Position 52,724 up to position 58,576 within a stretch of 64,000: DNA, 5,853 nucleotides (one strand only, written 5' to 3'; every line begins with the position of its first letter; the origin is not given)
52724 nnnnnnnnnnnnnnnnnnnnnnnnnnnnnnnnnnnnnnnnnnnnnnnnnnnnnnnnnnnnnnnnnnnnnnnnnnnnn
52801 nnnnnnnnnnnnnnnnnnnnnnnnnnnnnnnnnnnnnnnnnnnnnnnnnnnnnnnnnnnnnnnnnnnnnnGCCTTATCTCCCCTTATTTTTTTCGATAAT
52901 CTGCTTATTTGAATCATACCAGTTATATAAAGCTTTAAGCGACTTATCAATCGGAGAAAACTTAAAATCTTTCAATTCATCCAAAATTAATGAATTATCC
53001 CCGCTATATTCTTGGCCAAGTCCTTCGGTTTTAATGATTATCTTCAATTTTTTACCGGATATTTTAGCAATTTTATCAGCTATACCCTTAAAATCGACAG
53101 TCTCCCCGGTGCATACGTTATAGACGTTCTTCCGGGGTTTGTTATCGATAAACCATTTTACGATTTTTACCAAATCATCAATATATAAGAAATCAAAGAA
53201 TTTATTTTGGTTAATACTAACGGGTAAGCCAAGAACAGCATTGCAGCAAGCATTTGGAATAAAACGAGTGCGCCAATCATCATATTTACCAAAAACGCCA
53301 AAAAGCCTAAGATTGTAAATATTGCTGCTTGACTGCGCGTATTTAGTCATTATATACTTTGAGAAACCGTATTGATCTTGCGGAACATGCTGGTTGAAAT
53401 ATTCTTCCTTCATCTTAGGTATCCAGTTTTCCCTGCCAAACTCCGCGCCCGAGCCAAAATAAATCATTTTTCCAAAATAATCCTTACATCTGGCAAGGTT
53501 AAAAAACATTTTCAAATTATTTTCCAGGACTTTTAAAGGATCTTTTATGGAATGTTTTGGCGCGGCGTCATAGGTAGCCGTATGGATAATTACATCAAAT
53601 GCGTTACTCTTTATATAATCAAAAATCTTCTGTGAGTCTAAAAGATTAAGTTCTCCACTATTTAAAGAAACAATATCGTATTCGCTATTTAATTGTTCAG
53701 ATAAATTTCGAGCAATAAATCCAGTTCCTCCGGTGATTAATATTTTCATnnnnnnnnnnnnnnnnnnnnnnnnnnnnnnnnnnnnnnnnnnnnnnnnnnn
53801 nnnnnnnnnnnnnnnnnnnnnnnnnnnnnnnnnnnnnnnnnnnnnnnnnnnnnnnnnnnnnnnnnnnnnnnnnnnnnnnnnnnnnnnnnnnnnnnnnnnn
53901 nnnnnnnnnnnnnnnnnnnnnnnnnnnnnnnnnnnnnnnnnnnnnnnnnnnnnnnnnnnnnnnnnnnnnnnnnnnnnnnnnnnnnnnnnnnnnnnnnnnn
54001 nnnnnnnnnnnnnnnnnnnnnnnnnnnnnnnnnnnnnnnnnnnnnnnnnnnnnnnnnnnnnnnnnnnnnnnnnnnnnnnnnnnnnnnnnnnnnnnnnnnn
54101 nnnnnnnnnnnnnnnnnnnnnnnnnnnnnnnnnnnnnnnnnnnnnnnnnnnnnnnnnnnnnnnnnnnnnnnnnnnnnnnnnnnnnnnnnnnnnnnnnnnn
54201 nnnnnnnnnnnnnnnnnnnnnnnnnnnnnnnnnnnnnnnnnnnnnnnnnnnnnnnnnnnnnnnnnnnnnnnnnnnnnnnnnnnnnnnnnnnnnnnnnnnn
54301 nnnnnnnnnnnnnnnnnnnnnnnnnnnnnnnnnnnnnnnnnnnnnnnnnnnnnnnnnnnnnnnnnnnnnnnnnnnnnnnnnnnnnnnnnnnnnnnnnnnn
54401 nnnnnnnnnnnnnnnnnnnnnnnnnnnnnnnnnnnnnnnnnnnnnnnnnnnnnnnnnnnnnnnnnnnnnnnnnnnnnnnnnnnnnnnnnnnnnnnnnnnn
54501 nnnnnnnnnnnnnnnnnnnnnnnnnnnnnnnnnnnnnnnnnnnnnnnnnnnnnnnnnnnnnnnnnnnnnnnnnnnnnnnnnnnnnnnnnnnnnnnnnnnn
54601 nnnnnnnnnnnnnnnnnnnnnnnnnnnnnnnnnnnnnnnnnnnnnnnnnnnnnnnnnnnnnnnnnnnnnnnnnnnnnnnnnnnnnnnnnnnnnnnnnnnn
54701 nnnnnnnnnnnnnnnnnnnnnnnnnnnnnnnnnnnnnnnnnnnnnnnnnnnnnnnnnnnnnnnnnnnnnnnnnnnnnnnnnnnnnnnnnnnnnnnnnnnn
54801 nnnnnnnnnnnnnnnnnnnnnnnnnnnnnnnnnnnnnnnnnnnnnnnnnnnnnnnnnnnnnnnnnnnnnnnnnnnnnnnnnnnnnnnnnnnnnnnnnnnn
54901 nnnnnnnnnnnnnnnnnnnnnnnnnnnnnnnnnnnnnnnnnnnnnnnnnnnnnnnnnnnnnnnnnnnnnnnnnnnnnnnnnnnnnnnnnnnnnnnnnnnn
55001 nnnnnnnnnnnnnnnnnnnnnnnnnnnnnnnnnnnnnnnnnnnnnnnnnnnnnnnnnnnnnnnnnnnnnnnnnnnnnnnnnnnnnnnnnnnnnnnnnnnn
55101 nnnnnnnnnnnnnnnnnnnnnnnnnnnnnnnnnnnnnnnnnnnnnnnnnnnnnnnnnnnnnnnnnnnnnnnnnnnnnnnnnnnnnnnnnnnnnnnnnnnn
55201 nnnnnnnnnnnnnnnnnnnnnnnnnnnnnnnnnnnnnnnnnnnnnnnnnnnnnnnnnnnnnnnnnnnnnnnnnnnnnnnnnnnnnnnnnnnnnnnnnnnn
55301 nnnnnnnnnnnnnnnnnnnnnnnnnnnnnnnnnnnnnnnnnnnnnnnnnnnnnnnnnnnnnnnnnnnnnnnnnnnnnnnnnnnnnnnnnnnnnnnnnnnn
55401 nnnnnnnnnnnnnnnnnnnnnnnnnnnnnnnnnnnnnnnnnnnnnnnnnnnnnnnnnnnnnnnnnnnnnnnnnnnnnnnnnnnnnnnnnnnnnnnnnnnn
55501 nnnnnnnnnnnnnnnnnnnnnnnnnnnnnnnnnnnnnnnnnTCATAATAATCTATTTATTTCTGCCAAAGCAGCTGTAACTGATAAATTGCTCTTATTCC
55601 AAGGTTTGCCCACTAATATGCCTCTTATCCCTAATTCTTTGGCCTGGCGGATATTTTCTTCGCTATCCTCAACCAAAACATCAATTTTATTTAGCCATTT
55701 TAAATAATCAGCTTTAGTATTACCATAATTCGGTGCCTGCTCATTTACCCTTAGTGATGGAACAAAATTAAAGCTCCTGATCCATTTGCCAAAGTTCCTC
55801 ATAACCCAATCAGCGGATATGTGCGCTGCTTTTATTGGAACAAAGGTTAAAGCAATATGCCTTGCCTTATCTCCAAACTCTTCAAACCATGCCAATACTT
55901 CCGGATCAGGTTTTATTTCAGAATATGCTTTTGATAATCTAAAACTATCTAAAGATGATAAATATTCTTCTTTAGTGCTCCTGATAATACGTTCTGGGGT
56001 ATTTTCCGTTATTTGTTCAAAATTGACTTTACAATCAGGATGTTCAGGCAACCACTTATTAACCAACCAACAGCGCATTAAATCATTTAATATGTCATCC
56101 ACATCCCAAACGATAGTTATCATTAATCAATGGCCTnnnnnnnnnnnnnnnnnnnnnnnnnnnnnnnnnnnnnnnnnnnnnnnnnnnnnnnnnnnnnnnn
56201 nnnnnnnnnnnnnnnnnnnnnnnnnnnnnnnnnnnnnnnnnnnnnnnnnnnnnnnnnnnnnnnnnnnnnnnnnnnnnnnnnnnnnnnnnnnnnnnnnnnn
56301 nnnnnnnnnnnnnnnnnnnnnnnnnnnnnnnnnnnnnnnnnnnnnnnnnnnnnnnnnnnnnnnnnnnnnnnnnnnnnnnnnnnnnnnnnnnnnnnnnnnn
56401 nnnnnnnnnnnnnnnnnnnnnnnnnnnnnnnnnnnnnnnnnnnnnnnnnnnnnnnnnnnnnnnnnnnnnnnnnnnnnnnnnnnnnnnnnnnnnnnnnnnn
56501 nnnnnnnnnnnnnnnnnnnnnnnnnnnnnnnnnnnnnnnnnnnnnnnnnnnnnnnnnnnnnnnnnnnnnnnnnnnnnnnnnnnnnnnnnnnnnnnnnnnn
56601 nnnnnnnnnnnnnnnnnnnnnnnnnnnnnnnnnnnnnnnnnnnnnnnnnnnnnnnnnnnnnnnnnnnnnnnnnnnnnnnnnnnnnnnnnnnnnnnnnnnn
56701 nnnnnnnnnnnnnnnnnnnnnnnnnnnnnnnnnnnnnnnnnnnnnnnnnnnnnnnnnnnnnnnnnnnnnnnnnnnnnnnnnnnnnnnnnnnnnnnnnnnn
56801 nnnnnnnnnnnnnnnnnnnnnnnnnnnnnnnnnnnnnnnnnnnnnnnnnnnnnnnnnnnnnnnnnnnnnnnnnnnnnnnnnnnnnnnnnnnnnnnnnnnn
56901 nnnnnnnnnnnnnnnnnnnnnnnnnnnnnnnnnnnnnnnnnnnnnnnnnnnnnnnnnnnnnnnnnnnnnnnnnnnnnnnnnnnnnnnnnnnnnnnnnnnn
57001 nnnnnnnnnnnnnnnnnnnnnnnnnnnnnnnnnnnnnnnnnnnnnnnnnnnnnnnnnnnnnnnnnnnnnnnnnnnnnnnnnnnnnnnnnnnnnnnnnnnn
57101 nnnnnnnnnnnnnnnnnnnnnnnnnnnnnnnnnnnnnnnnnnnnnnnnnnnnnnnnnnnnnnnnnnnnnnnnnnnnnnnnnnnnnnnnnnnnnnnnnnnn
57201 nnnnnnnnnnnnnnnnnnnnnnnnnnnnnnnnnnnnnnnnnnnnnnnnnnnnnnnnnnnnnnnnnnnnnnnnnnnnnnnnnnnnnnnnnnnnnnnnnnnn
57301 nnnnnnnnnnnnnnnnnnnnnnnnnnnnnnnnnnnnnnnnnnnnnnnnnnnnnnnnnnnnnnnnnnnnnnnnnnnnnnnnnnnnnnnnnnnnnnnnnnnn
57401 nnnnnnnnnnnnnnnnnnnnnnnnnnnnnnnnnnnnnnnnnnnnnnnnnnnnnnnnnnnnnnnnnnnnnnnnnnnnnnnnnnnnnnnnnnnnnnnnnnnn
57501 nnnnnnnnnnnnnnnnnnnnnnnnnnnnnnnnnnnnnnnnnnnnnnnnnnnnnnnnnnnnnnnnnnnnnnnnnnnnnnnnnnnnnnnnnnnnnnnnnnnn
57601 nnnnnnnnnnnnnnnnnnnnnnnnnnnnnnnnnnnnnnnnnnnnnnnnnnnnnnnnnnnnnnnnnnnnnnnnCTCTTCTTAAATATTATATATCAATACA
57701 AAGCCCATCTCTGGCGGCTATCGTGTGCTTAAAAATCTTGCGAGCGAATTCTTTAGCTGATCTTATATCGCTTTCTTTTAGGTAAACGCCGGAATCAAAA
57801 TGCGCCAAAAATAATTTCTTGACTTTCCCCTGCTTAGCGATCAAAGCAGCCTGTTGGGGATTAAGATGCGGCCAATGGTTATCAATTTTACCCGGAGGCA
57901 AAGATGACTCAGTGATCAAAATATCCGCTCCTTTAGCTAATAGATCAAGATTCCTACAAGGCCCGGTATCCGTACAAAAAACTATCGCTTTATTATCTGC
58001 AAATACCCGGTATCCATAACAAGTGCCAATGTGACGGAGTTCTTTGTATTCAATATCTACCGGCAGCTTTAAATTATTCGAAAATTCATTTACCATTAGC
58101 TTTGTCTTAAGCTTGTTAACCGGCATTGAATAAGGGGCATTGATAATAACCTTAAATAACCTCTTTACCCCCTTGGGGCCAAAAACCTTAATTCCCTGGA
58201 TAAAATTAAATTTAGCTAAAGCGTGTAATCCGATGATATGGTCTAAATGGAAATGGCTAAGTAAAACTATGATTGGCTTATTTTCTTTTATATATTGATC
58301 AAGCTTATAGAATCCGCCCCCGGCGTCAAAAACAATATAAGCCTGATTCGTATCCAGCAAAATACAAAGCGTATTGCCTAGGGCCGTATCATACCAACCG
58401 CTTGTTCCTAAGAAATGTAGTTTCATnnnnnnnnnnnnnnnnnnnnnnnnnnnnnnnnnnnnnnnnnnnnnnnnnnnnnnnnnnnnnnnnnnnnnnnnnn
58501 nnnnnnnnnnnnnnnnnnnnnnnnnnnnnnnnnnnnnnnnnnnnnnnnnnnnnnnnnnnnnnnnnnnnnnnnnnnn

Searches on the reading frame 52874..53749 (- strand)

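Call 44: search_protein_families(library=pfam, proteins=[window:52874-53749:-], max_evalue=0.00001)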
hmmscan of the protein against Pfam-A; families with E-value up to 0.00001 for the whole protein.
window:52874-53749:- (291 aa): 3 families
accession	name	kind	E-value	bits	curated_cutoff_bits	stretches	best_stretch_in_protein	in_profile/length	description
PF01370.27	Epimerase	-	9.7e-33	114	20.9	1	3-213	1-240/240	NAD dependent epimerase/dehydratase family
PF16363.11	GDP_Man_Dehyd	-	9.4e-14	52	27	1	34-237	59-272/332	GDP-mannose 4,6 dehydratase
PF04321.23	RmlD_sub_bind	-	3.5e-12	46.4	27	1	1-157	1-156/287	RmlD substrate binding domain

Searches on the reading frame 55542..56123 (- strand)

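Call 44: search_protein_families(library=pfam, proteins=[window:55542-56123:-], max_evalue=0.00001)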
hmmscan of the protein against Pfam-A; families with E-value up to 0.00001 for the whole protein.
window:55542-56123:- (193 aa): 0 families

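Call 65: search_protein_families(library=pfam, proteins=[window:55542-56123:-], max_evalue=0.01)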
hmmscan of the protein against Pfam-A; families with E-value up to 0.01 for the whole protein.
window:55542-56123:- (193 aa): 1 family
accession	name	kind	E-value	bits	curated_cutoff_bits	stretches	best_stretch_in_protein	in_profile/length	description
PF06941.18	NT5C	-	0.0002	21.7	24.8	1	2-177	3-156/180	5' nucleotidase, deoxy (Pyrimidine), cytosolic type C protein (NT5C)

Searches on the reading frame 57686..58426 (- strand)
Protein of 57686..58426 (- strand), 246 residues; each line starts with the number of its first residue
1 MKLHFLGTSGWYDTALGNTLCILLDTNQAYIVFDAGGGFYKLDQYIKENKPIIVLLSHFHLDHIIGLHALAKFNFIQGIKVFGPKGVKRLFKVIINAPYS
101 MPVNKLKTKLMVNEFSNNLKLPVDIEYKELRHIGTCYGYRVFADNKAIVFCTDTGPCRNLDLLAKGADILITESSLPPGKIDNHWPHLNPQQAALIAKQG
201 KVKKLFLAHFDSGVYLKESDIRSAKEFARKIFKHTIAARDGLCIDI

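Call 44: search_protein_families(library=pfam, proteins=[window:57686-58426:-], max_evalue=0.00001)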
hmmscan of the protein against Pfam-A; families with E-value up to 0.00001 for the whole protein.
window:57686-58426:- (246 aa): 2 families
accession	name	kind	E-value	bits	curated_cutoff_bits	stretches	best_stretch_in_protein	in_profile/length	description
PF12706.13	Lactamase_B_2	-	3.2e-15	56.7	27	1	31-210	3-200/200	Beta-lactamase superfamily domain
PF00753.33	Lactamase_B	-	9.2e-10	39.2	22.7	1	17-72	4-65/196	Metallo-beta-lactamase superfamily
